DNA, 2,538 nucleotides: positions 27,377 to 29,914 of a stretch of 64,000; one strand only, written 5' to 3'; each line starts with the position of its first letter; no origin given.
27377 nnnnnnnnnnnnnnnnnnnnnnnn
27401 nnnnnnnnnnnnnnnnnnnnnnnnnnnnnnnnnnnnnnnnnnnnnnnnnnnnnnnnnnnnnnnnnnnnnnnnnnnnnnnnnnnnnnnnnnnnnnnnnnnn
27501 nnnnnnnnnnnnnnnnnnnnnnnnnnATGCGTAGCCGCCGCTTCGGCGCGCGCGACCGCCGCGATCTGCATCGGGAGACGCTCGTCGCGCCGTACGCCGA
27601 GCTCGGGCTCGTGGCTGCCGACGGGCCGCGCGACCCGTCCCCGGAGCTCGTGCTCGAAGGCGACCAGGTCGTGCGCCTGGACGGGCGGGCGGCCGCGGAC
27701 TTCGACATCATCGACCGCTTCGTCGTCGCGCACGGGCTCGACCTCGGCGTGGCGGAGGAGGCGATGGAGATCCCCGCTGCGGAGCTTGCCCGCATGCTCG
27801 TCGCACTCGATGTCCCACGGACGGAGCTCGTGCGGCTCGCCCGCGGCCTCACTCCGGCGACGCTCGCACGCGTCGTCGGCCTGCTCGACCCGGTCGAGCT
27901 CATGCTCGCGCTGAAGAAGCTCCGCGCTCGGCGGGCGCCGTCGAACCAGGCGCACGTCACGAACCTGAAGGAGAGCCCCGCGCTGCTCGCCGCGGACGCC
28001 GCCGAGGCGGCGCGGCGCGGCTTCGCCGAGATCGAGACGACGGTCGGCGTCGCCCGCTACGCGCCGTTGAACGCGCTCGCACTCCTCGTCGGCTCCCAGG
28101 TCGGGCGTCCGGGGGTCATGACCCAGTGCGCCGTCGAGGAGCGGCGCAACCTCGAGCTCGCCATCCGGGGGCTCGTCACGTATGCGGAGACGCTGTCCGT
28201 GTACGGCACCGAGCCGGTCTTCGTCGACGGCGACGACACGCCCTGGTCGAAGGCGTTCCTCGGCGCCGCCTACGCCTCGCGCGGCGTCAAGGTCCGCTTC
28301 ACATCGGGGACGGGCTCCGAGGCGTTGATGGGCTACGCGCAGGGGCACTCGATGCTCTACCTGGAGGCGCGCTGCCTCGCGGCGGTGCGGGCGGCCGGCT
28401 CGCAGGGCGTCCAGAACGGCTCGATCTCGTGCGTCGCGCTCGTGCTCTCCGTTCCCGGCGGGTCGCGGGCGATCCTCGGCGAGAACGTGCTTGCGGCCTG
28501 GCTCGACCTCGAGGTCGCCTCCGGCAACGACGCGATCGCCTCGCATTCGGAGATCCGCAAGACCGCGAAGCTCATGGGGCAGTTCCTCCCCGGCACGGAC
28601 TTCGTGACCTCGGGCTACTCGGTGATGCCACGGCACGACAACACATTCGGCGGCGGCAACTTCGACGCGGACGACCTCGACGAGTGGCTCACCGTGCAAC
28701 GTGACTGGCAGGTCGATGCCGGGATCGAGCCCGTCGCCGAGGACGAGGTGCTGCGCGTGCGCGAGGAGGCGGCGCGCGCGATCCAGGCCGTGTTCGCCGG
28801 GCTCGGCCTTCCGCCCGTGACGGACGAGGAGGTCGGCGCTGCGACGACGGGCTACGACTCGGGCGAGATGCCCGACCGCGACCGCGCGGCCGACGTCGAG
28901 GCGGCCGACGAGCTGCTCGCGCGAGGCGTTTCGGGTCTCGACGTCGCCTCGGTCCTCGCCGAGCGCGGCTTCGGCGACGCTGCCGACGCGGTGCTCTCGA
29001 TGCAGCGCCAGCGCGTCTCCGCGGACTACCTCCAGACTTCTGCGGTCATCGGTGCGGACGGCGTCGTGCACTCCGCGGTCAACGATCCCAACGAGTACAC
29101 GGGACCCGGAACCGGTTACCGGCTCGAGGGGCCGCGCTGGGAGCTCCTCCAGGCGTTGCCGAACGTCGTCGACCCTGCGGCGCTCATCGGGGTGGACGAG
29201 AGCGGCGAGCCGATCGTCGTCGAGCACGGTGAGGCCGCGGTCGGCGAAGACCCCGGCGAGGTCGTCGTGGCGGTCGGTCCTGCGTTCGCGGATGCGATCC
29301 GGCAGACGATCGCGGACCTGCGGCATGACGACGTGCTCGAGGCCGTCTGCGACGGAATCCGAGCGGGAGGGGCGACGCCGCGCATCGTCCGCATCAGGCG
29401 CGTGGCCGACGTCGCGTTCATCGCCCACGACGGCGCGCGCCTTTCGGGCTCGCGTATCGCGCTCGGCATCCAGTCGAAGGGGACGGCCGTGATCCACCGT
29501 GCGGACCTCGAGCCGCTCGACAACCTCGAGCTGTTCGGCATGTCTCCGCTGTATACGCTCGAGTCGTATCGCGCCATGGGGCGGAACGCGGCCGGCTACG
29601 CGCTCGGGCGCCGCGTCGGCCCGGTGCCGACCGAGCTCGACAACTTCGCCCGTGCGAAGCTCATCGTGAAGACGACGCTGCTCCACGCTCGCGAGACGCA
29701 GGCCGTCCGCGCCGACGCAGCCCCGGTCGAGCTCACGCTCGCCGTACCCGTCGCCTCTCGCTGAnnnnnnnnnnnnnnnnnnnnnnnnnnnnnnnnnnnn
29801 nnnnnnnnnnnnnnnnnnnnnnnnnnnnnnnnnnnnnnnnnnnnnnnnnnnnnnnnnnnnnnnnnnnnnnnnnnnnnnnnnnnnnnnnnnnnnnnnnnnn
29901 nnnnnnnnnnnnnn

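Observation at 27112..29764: B12-dependent diol/glycerol dehydratase with inverted gene order, alpha-beta fusion and no reactivase or microcompartment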

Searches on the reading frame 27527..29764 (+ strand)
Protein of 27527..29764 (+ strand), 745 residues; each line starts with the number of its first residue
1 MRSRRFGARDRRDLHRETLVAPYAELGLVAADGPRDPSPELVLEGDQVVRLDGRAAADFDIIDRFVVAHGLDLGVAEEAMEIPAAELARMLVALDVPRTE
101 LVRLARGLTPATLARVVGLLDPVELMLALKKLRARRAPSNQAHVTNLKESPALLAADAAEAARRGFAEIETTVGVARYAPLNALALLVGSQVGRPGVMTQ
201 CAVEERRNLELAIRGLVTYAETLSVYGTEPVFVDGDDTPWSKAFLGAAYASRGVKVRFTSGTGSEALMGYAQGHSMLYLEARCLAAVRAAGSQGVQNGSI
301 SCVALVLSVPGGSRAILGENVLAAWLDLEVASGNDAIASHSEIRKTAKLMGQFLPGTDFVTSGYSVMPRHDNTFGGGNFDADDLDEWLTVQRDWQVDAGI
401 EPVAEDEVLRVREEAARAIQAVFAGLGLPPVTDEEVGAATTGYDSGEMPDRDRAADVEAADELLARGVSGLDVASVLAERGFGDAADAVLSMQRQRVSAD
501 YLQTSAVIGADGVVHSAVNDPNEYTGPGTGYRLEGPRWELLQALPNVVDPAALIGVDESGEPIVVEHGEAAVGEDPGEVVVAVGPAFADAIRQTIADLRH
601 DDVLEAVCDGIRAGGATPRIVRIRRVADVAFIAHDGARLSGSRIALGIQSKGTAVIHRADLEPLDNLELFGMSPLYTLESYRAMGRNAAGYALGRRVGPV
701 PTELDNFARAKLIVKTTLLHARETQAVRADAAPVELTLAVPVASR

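Call 6: search_protein_families(library=pfam, proteins=[window:27527-29764:+], max_evalue=0.01)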
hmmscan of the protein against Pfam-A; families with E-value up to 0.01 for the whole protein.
window:27527-29764:+ (745 aa): 2 families
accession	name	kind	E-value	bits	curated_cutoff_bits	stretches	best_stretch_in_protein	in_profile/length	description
PF02286.21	Dehydratase_LU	-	1.8e-242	806.2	25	1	1-551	1-551/552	Dehydratase large subunit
PF02288.20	Dehydratase_MU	-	1.7e-22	79.8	27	1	585-694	2-106/110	Dehydratase medium subunit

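Call 7: search_protein_families(library=ncbifam, proteins=[window:27527-29764:+], max_evalue=0.01)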
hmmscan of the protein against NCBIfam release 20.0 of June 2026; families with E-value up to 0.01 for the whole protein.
window:27527-29764:+ (745 aa): 2 families
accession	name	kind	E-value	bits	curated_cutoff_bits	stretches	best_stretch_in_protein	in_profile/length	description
NF011979.0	PRK15444.1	subfamily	2.5e-241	802.1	788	1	1-552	2-553/555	propanediol/glycerol family dehydratase large subunit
NF011616.0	PRK15042.1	subfamily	1.9e-61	207.3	248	1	559-738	38-217/219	propanediol/glycerol family dehydratase medium subunit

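Call 19: find_homologous_proteins(query=window:27527-29764:+, max_evalue=1e-20)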
Query window:27527-29764:+ (745 aa): 7999 proteins with E <= 1e-20 among 8000 candidates; the best 120 are listed.
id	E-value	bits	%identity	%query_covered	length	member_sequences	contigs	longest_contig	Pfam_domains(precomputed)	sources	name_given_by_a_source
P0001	0.0e+0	1611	100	100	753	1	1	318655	PF02288.21,PF02286.22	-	-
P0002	0.0e+0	1445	90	100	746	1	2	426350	PF02288.21,PF02286.22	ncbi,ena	-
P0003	0.0e+0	1444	90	100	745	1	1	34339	PF02288.21,PF02286.22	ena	-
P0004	0.0e+0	1443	90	100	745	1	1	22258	PF02288.21,PF02286.22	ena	-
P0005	0.0e+0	1440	90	99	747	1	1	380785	PF02288.21,PF02286.22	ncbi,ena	-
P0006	0.0e+0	1437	90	99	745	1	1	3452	PF02288.21,PF02286.22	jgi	jgi:propanediol dehydratase large subunit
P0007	0.0e+0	1436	90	99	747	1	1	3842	PF02288.21,PF02286.22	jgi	jgi:propanediol dehydratase large subunit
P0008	0.0e+0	1435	90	99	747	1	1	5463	PF02288.21,PF02286.22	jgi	jgi:propanediol dehydratase large subunit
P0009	0.0e+0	1435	90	100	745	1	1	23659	PF02288.21,PF02286.22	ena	-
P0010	0.0e+0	1435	89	100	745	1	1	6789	PF02288.21,PF02286.22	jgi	jgi:propanediol dehydratase large subunit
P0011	0.0e+0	1434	90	99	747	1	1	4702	PF02288.21,PF02286.22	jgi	jgi:propanediol dehydratase large subunit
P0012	0.0e+0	1434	90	99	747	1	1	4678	PF02288.21,PF02286.22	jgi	jgi:propanediol dehydratase large subunit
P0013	0.0e+0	1433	89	100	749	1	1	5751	PF02288.21,PF02286.22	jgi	-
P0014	0.0e+0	1433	89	100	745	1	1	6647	PF02288.21,PF02286.22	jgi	jgi:propanediol dehydratase large subunit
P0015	0.0e+0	1431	89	100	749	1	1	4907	PF02288.21,PF02286.22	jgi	-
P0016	0.0e+0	1430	89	100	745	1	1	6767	PF02288.21,PF02286.22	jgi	jgi:propanediol dehydratase large subunit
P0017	0.0e+0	1429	89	100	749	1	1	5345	PF02288.21,PF02286.22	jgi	-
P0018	0.0e+0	1424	89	99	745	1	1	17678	PF02288.21,PF02286.22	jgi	jgi:propanediol dehydratase large subunit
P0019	0.0e+0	1421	89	97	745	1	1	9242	PF02288.21,PF02286.22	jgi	jgi:propanediol dehydratase large subunit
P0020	0.0e+0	1421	89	98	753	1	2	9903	PF02288.21,PF02286.22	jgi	jgi:propanediol dehydratase large subunit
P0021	0.0e+0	1414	89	98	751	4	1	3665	PF02288.21,PF02286.22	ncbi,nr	ncbi:MAG: propanediol/glycerol family dehydratase large subunit [Actinobacteria bacterium]|nr:propan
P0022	0.0e+0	1412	88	100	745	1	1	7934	PF02288.21,PF02286.22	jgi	jgi:propanediol dehydratase large subunit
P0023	0.0e+0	1407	88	100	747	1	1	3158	PF02288.21,PF02286.22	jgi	jgi:propanediol dehydratase large subunit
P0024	0.0e+0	1406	88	100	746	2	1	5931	PF02288.21,PF02286.22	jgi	-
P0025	0.0e+0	1405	87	100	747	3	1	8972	PF02288.21,PF02286.22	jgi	jgi:propanediol dehydratase large subunit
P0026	0.0e+0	1402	87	100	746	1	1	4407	PF02288.21,PF02286.22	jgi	jgi:propanediol dehydratase large subunit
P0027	0.0e+0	1401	87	99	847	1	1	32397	PF02288.21,PF02286.22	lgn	-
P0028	0.0e+0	1400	87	98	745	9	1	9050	PF02288.21,PF02286.22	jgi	-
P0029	0.0e+0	1400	87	100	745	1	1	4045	PF02288.21,PF02286.22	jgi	jgi:propanediol dehydratase large subunit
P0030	0.0e+0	1396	88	100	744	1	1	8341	PF02288.21,PF02286.22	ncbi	ncbi:propanediol/glycerol family dehydratase large subunit [soil metagenome]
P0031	0.0e+0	1394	87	100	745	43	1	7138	PF02288.21,PF02286.22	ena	-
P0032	0.0e+0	1394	87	100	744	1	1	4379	PF02288.21,PF02286.22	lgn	-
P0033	0.0e+0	1393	87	100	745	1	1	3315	PF02288.21,PF02286.22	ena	-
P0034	0.0e+0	1392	87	100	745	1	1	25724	PF02288.21,PF02286.22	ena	-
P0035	0.0e+0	1392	87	100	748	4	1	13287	PF02288.21,PF02286.22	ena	-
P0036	0.0e+0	1392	87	100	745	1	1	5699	PF02288.21,PF02286.22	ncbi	-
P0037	0.0e+0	1391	86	100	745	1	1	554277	PF02288.21,PF02286.22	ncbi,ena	-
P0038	0.0e+0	1391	87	100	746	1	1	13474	PF02288.21,PF02286.22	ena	-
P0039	0.0e+0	1390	86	100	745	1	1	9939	PF02288.21,PF02286.22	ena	-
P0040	0.0e+0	1389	86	100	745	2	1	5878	PF02288.21,PF02286.22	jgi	jgi:propanediol dehydratase large subunit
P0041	0.0e+0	1389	86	100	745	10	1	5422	PF02288.21,PF02286.22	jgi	jgi:propanediol dehydratase large subunit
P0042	0.0e+0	1388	86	100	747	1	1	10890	PF02288.21,PF02286.22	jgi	-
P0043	0.0e+0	1388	86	100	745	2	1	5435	PF02288.21,PF02286.22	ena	-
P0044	0.0e+0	1386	87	100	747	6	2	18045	PF02288.21,PF02286.22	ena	-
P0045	0.0e+0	1386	87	98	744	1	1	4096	PF02288.21,PF02286.22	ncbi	-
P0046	0.0e+0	1384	87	100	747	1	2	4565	PF02288.21,PF02286.22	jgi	jgi:propanediol dehydratase large subunit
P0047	0.0e+0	1383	86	100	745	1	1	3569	PF02288.21,PF02286.22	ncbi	ncbi:MAG: propanediol/glycerol family dehydratase large subunit [Gaiellaceae bacterium]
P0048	0.0e+0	1383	87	98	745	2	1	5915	PF02288.21,PF02286.22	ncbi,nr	ncbi:MAG: propanediol/glycerol family dehydratase large subunit [Actinobacteria bacterium]|nr:propan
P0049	0.0e+0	1383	85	100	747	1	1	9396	PF02288.21,PF02286.22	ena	-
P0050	0.0e+0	1383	86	100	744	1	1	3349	PF02288.21,PF02286.22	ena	-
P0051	0.0e+0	1383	85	100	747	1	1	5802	PF02288.21,PF02286.22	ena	-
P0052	0.0e+0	1382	86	100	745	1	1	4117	PF02288.21,PF02286.22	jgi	jgi:propanediol dehydratase large subunit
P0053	0.0e+0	1381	87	98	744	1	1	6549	PF02288.21,PF02286.22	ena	-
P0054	0.0e+0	1380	86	100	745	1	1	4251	PF02288.21,PF02286.22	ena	-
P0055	0.0e+0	1379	86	100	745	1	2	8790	PF02288.21,PF02286.22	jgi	jgi:propanediol dehydratase large subunit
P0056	0.0e+0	1379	86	98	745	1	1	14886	PF02288.21,PF02286.22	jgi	jgi:propanediol dehydratase large subunit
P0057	0.0e+0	1379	92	93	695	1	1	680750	PF02288.21,PF02286.22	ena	-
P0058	0.0e+0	1378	86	100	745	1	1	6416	PF02288.21,PF02286.22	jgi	jgi:propanediol dehydratase large subunit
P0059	0.0e+0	1378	86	100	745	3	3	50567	PF02288.21,PF02286.22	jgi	jgi:propanediol dehydratase large subunit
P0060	0.0e+0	1378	86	98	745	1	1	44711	PF02288.21,PF02286.22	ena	-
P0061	0.0e+0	1377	86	100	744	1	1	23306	PF02288.21,PF02286.22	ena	-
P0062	0.0e+0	1377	87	98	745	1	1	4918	PF02288.21,PF02286.22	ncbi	ncbi:propanediol/glycerol family dehydratase large subunit [soil metagenome]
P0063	0.0e+0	1376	86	100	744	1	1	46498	PF02288.21,PF02286.22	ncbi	ncbi:propanediol/glycerol family dehydratase large subunit [soil metagenome]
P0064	0.0e+0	1376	86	100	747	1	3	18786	PF02288.21,PF02286.22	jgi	jgi:propanediol dehydratase large subunit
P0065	0.0e+0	1376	86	100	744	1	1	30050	PF02288.21,PF02286.22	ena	-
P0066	0.0e+0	1375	86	100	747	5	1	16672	PF02288.21,PF02286.22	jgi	jgi:propanediol dehydratase large subunit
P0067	0.0e+0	1374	86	100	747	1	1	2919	PF02288.21,PF02286.22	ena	-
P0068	0.0e+0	1374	87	100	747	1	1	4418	PF02288.21,PF02286.22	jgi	jgi:propanediol dehydratase large subunit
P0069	0.0e+0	1374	86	98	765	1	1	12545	PF02288.21,PF02286.22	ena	-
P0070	0.0e+0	1373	91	94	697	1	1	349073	PF02288.21,PF02286.22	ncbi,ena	-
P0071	0.0e+0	1373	86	100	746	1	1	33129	PF02288.21,PF02286.22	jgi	jgi:propanediol dehydratase large subunit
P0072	0.0e+0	1373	86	98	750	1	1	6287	PF02288.21,PF02286.22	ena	-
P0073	0.0e+0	1373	85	98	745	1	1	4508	PF02288.21,PF02286.22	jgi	jgi:propanediol dehydratase large subunit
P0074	0.0e+0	1373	86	100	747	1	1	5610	PF02288.21,PF02286.22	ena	-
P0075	0.0e+0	1373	86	100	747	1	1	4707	PF02288.21,PF02286.22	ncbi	ncbi:MAG: propanediol/glycerol family dehydratase large subunit [Gaiellaceae bacterium]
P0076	0.0e+0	1371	86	100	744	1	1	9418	PF02288.21,PF02286.22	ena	-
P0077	0.0e+0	1371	86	100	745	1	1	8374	PF02288.21,PF02286.22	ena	-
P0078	0.0e+0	1371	85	98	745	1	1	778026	PF02288.21,PF02286.22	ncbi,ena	-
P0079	0.0e+0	1370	86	100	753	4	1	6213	PF02288.21,PF02286.22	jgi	jgi:propanediol dehydratase large subunit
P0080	0.0e+0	1370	86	100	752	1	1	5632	PF02288.21,PF02286.22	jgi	jgi:propanediol dehydratase large subunit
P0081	0.0e+0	1370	86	100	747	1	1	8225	PF02288.21,PF02286.22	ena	-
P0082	0.0e+0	1370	86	100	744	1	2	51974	PF02288.21,PF02286.22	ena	-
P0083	0.0e+0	1369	85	98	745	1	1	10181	PF02288.21,PF02286.22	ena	-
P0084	0.0e+0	1369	86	100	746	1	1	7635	PF02288.21,PF02286.22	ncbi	-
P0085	0.0e+0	1369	85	98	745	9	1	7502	PF02288.21,PF02286.22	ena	-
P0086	0.0e+0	1369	85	98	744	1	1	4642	PF02288.21,PF02286.22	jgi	jgi:propanediol dehydratase large subunit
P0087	0.0e+0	1369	86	100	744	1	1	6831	PF02288.21,PF02286.22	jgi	jgi:propanediol dehydratase large subunit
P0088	0.0e+0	1368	86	100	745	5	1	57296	PF02288.21,PF02286.22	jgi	jgi:propanediol dehydratase large subunit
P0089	0.0e+0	1368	85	100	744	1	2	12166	PF02288.21,PF02286.22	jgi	-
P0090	0.0e+0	1368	85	98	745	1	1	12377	PF02288.21,PF02286.22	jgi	jgi:propanediol dehydratase large subunit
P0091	0.0e+0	1368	85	98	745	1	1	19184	PF02288.21,PF02286.22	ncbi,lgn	-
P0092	0.0e+0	1367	84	100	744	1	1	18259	PF02288.21,PF02286.22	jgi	jgi:propanediol dehydratase large subunit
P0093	0.0e+0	1367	86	100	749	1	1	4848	PF02288.21,PF02286.22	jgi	jgi:propanediol dehydratase large subunit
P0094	0.0e+0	1366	85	100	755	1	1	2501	PF02288.21,PF02286.22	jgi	jgi:propanediol dehydratase large subunit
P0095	0.0e+0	1366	84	98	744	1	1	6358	PF02288.21,PF02286.22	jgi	jgi:propanediol dehydratase large subunit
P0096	0.0e+0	1365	85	98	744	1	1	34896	PF02288.21,PF02286.22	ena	-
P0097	0.0e+0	1365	86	97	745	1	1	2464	PF02288.21,PF02286.22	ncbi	-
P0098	0.0e+0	1365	86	99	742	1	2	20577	PF02288.21,PF02286.22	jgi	jgi:propanediol dehydratase large subunit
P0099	0.0e+0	1365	85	98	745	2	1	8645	PF02288.21,PF02286.22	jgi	-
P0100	0.0e+0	1365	85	98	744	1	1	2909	PF02288.21,PF02286.22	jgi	jgi:propanediol dehydratase large subunit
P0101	0.0e+0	1364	85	99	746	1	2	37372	PF02288.21,PF02286.22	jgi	jgi:propanediol dehydratase large subunit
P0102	0.0e+0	1364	85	100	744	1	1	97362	PF02288.21,PF02286.22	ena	-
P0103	0.0e+0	1364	85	98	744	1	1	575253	PF02288.21,PF02286.22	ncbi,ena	-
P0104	0.0e+0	1363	86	99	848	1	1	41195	PF02288.21,PF02286.22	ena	-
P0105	0.0e+0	1363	85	98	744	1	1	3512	PF02288.21,PF02286.22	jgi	-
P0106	0.0e+0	1363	86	99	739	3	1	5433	PF02288.21,PF02286.22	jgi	jgi:propanediol dehydratase large subunit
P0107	0.0e+0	1362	86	98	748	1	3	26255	PF02288.21,PF02286.22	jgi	jgi:propanediol dehydratase large subunit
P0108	0.0e+0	1362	85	98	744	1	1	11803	PF02288.21,PF02286.22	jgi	jgi:propanediol dehydratase large subunit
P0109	0.0e+0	1362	86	100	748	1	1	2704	PF02288.21,PF02286.22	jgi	jgi:propanediol dehydratase large subunit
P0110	0.0e+0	1362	85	100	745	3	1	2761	PF02288.21,PF02286.22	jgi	jgi:propanediol dehydratase large subunit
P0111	0.0e+0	1362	85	100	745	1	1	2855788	PF02288.21,PF02286.22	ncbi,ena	-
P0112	0.0e+0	1361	85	98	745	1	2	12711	PF02288.21,PF02286.22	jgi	jgi:propanediol dehydratase large subunit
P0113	0.0e+0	1361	84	98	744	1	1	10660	PF02288.21,PF02286.22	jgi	jgi:propanediol dehydratase large subunit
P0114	0.0e+0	1360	85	98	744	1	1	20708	PF02288.21,PF02286.22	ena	-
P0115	0.0e+0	1360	85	100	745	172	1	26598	PF02288.21,PF02286.22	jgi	jgi:propanediol dehydratase large subunit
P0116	0.0e+0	1360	84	98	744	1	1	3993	PF02288.21,PF02286.22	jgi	jgi:propanediol dehydratase large subunit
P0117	0.0e+0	1360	85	100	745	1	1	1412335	PF02288.21,PF02286.22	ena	-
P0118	0.0e+0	1359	86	99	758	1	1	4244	PF02288.21,PF02286.22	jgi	jgi:propanediol dehydratase large subunit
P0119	0.0e+0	1358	85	100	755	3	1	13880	PF02288.21,PF02286.22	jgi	jgi:propanediol dehydratase large subunit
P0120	0.0e+0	1358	85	98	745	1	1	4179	PF02288.21,PF02286.22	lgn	-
